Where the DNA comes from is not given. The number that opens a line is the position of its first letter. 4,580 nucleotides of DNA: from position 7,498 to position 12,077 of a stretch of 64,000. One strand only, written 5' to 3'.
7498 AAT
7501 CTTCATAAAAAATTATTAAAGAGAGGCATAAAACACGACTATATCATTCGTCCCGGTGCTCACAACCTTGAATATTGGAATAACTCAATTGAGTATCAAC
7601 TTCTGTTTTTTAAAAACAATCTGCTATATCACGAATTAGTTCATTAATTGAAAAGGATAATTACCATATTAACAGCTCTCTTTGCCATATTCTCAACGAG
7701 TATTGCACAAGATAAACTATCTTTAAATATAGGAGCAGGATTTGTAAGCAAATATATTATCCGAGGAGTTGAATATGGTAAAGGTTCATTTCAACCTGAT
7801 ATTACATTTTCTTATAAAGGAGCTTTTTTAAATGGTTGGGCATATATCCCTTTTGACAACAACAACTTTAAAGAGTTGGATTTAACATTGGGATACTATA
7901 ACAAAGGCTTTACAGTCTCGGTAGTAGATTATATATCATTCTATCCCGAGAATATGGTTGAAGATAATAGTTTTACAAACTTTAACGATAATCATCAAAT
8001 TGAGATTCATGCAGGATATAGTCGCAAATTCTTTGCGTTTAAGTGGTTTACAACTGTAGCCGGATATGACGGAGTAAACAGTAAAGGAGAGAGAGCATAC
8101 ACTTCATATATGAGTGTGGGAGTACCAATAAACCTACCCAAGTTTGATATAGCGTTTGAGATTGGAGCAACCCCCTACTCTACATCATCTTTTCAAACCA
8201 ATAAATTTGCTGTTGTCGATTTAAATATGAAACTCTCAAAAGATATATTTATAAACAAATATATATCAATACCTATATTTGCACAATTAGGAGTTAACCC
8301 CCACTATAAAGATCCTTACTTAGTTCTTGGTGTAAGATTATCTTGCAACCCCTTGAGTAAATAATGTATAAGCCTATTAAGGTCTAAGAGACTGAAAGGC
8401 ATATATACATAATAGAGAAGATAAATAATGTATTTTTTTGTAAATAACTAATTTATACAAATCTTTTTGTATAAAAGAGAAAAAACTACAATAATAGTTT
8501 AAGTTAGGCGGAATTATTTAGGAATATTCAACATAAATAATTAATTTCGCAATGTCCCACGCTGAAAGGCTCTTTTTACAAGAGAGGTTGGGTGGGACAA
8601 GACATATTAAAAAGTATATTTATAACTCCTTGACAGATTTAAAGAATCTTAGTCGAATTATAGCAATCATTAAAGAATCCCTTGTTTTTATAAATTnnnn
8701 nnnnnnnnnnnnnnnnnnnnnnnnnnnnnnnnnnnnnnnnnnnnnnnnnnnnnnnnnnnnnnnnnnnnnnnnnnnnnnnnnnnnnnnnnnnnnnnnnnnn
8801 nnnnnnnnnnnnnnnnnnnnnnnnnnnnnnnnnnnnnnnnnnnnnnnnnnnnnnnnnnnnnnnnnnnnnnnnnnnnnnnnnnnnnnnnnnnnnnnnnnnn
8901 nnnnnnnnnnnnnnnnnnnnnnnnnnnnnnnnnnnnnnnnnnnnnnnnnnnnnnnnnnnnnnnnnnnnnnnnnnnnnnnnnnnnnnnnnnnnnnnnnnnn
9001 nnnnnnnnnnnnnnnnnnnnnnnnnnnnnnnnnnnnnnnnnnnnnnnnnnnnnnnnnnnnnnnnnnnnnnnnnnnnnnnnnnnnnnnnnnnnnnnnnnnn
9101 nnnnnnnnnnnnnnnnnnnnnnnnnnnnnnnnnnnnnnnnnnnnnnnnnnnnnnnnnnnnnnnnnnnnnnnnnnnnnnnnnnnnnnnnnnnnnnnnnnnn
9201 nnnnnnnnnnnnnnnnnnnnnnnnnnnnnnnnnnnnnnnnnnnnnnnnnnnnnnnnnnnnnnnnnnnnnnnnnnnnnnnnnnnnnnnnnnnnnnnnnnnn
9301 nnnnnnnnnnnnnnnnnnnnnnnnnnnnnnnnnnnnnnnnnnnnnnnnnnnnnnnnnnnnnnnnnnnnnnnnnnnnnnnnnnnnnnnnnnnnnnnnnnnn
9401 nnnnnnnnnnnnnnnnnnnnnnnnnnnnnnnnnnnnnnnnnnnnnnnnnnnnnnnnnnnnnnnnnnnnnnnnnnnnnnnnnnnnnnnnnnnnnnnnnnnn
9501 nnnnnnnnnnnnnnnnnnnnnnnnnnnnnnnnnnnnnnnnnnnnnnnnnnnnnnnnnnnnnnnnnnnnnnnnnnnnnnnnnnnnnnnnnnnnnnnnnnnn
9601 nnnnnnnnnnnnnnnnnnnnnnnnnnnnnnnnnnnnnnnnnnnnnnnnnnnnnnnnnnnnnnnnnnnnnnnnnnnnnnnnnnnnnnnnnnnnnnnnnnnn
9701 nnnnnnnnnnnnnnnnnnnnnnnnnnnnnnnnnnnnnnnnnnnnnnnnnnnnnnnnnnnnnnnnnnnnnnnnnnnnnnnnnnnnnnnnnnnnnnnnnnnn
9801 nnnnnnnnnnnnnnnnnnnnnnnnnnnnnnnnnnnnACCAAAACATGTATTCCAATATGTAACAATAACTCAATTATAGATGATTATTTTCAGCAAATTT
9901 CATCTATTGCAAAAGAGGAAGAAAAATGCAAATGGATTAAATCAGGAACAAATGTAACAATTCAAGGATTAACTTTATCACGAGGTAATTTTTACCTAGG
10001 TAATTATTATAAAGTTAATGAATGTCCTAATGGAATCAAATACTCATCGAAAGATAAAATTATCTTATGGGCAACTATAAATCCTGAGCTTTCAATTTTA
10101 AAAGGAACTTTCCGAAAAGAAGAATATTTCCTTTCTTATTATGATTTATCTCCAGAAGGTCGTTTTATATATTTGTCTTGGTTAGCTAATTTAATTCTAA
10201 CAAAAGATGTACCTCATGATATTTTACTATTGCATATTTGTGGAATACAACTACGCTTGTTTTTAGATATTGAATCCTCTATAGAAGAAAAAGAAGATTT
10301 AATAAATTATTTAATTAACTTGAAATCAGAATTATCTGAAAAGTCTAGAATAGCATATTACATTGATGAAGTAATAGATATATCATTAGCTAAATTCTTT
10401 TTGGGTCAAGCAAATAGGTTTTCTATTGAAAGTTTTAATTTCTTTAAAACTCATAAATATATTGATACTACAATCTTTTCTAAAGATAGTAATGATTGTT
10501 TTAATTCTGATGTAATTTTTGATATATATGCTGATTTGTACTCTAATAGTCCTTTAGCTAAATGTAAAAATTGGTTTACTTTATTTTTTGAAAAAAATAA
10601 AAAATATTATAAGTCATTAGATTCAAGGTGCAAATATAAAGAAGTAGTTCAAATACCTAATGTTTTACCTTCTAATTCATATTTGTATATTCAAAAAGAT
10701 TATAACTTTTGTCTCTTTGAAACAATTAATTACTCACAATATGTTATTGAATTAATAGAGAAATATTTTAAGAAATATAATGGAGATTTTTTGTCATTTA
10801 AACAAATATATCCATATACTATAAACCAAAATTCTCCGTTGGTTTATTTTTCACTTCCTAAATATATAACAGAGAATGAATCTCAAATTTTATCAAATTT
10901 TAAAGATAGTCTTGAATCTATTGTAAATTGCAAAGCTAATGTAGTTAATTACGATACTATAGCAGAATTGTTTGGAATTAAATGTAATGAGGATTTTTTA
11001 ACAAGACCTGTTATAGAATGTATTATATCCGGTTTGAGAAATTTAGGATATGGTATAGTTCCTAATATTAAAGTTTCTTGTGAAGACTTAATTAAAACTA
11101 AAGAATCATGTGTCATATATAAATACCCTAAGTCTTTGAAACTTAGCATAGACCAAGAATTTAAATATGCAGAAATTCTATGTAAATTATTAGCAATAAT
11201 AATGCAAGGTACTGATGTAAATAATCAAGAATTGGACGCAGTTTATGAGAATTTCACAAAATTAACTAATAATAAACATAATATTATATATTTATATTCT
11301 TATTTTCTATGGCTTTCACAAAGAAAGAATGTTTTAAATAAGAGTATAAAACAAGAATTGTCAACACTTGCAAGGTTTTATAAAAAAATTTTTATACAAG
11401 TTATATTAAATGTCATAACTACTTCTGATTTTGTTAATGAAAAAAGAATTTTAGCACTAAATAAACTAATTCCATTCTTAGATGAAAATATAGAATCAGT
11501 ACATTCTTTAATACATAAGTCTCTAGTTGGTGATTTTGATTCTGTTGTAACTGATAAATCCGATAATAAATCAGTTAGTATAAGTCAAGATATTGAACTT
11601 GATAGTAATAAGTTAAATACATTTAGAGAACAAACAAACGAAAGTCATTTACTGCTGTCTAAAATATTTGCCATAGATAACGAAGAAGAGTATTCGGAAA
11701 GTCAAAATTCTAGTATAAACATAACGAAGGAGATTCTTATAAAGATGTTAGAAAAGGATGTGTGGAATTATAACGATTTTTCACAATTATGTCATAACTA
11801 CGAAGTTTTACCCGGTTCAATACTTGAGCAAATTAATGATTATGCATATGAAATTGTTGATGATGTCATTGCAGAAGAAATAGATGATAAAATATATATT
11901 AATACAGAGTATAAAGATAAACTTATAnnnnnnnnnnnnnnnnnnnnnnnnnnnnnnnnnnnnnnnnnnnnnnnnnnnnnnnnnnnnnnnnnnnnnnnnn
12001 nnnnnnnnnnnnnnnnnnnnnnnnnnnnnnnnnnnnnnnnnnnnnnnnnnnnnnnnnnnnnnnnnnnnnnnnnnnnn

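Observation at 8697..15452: Shango-type three-gene cassette (TerB-N/TerB-C protein + DUF2791-like ATPase + Lhr-like DExH helicase) in a Bacteroidales-like genome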

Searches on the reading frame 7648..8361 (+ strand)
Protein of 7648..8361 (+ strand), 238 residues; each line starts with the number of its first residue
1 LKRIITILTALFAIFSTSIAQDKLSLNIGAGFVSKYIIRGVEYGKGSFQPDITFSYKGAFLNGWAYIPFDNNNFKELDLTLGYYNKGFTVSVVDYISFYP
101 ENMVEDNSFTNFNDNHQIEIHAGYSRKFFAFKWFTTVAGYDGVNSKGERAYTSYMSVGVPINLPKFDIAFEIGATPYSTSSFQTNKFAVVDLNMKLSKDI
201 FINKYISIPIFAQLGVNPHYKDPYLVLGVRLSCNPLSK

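Call 32: search_protein_families(library=pfam, proteins=[window:7648-8361:+], max_evalue=0.00001)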
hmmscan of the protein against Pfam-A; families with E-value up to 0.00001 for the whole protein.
window:7648-8361:+ (238 aa): 0 families

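Call 73: find_related_loci(query=window:7648-8361:+, collection=metagenome_contigs, flank=10000)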
Query window:7648-8361:+ (238 aa) in metagenome_contigs; peptide patterns used: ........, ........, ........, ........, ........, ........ (x = any residue, [..] = any of these).
235 stretches matched a pattern, but none encodes a relative of the query by tblastn (E <= 1e-3).

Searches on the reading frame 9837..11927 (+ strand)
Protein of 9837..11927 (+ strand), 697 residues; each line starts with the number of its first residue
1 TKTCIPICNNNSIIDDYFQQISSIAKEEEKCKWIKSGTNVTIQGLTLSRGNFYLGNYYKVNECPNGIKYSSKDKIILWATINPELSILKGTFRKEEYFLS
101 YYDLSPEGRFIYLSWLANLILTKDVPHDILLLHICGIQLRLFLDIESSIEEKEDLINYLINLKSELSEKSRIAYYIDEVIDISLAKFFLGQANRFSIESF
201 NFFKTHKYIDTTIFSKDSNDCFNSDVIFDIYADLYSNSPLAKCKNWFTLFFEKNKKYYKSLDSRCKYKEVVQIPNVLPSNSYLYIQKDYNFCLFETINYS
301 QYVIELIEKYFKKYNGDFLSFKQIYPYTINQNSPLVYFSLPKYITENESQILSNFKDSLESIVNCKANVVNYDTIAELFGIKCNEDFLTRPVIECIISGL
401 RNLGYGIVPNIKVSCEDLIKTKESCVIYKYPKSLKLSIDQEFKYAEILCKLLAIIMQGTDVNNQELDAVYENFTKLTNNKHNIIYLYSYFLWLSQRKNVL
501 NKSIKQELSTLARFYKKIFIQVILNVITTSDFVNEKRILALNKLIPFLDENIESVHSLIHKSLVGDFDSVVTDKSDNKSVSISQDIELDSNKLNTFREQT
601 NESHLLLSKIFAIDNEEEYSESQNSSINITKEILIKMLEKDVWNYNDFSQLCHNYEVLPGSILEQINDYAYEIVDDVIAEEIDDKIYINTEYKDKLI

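Call 14: find_homologous_proteins(query=window:9837-11927:+)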
Query window:9837-11927:+ (697 aa): 9 proteins with E <= 0.001 among 8000 candidates.
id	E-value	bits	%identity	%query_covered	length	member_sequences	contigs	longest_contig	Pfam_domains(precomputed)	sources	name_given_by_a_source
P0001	1.4e-285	967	64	98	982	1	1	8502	PF13306.13,PF15615.12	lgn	-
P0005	7.1e-283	958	63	100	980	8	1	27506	PF13306.13,PF13855.13,PF15615.12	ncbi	-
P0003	5.1e-281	952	64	98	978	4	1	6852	PF13306.13,PF15615.12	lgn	-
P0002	4.9e-280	949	64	98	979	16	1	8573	PF13306.13,PF13855.13,PF15615.12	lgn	-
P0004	1.3e-279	948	64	98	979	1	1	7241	PF13306.13,PF15615.12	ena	-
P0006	1.7e-278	944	63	98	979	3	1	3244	PF13306.13,PF13855.13,PF15615.12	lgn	-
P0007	3.0e-274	930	62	98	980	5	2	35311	PF13306.13,PF15615.12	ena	-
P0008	2.8e-268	910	62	98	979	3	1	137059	PF13306.13,PF15615.12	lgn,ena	-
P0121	5.7e-52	195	26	96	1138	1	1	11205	PF15615.12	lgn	-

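Call 43: search_protein_families(library=pfam, proteins=[P0121], max_evalue=0.01)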
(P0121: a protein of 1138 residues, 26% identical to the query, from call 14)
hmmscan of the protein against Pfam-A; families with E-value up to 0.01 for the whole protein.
P0121 (1138 aa): 2 families
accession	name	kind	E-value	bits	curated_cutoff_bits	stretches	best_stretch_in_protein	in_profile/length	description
PF15615.11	TerB_C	-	2.3e-16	60.8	26.3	1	1025-1137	16-147/148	TerB-C domain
PF13208.11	TerB_N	-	3.4e-05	24.1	25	1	450-561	2-104/207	TerB N-terminal domain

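Call 46: search_protein_families(library=padloc, proteins=[P0121], max_evalue=0.01)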
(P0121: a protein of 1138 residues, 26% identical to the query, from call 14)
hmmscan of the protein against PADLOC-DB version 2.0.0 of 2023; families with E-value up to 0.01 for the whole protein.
P0121 (1138 aa): 1 family
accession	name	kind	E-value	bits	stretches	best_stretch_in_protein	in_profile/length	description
PDLC03958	SngA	-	6.3e-40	136.3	1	431-1137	30-523/528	-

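Call 47: search_protein_representatives(alignment_id=A1)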
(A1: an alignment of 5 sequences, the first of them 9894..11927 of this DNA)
Query: 5 sequences, 678 profile positions. Proteins with E-value up to 0.001 (for the whole library): 1998; up to 1e-10: 991; up to 1e-30: 124. The best 150 are listed.
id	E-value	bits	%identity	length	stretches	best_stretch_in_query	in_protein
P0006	0.0e+00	1191.8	-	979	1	2-678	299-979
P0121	0.0e+00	1010.8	-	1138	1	2-678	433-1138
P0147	1.4e-157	542.7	-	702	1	3-678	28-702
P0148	9.0e-157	540.0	-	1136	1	7-678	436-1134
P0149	1.3e-152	526.3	-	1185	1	5-678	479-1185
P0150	1.1e-143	496.8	-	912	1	13-678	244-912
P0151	4.1e-143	494.9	-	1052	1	8-678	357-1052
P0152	4.5e-143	494.8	-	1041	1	4-678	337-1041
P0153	3.5e-141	488.5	-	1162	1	8-678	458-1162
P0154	5.2e-139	481.3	-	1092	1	9-678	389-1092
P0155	7.0e-138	477.6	-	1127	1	10-678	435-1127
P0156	2.6e-135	469.1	-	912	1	4-678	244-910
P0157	1.4e-125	437.0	-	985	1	7-678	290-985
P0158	6.6e-122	424.8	-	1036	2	5-562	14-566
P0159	2.2e-112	393.3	-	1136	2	9-551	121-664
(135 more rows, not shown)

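Call 50: find_related_loci(query=A1, collection=genome_contigs, flank=7000)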
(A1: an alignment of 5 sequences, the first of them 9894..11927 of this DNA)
Query A1 (678 aa) in genome_contigs; peptide patterns used: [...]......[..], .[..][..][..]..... (x = any residue, [..] = any of these).
150 stretches matched a pattern; 11 encode a relative of the query (tblastn E <= 1e-3); 11 distinct loci.
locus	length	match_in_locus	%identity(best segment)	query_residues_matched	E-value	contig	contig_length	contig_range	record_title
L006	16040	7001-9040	65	3-678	0e+0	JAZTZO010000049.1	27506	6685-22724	MAG: Muribaculaceae bacterium isolate T1900045324_YK20190013.MAGScoT_cleanbin_000002 SGB_6407_k141_2220130, whole genome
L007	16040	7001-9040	65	3-678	0e+0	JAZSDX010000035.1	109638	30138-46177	MAG: Muribaculaceae bacterium isolate T1900044595_TS20190061.MAGScoT_cleanbin_000004 SGB_657_k141_133291, whole genome s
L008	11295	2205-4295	27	6-678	1e-55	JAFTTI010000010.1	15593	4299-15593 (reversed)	MAG: Oscillospiraceae bacterium isolate RGIG4131 Roe_deer_Colon-1__c1650, whole genome shotgun sequence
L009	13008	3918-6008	27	6-678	1e-55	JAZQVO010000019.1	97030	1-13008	MAG: Bacteroidaceae bacterium isolate T1900045170_TC20190164.MAGScoT_cleanbin_000002 SGB_5177_k141_3906773, whole genome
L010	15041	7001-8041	34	341-678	2e-53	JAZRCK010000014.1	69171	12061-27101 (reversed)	MAG: Candidatus Egerieisoma sp. isolate T1900045514_YK20190208.MAGScoT_cleanbin_000023 SGB_7589_k141_3257476, whole geno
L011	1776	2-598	36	489-678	1e-30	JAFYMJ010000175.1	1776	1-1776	MAG: Bacteroidales bacterium isolate RGIG7222 Water_buffalos_Cecum-2__c648553, whole genome shotgun sequence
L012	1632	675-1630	31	341-650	2e-37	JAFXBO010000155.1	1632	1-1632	MAG: Clostridia bacterium isolate RGIG6266 Sheep_Rectum-3__c786511, whole genome shotgun sequence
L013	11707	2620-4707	29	6-678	3e-64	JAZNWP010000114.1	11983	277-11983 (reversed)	MAG: Acutalibacteraceae bacterium isolate T1900044783_TS20190249.MAGScoT_cleanbin_000004 SGB_2585_k141_1419587, whole ge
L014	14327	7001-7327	45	567-678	5e-19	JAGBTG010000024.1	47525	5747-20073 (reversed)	MAG: Bacteroidales bacterium isolate RGIG9426 Yak_Cecum-2__c322376, whole genome shotgun sequence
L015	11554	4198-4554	44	560-678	1e-18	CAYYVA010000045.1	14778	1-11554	MAG TPA_asm: uncultured Muribaculaceae bacterium isolate SRP315200_co1_882 genome assembly, contig: NODE_8248_length_147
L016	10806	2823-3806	31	381-678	5e-35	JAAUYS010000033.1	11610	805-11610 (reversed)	MAG: Clostridia bacterium isolate Mgla_MAG_30-bin_22 c_000000049416, whole genome shotgun sequence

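Call 67: search_protein_families(library=pfam, alignment_id=A3, max_evalue=0.001)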
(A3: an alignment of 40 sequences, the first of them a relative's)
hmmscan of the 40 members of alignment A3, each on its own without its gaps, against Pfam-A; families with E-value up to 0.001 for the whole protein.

A. member 1, P0121 (1138 aa): 2 families
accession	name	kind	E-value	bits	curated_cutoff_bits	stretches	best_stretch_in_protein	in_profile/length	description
PF15615.11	TerB_C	-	2.3e-16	60.8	26.3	1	1025-1137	16-147/148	TerB-C domain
PF13208.11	TerB_N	-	3.4e-05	24.1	25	1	450-561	2-104/207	TerB N-terminal domain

B. families by the number of members that match (of 40 scanned): 10 families
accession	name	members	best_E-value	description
PF15615.11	TerB_C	39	2.6e-27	TerB-C domain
PF13208.11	TerB_N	36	5.6e-49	TerB N-terminal domain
PF05099.18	TerB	8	6.6e-12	Tellurite resistance protein TerB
PF03989.18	DNA_gyraseA_C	2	1.3e-20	DNA gyrase C-terminal domain, beta-propeller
PF13306.12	LRR_5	1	2.5e-28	BspA type Leucine rich repeat region (6 copies)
PF02824.27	TGS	1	5.9e-07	TGS domain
PF13855.12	LRR_8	1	3.9e-06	Leucine rich repeat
PF07007.17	LprI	1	5.3e-05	Lysozyme inhibitor LprI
PF05211.17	NLBH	1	0.00024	Neuraminyllactose-binding hemagglutinin precursor (NLBH)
PF03012.19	PP_M1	1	0.00049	Phosphoprotein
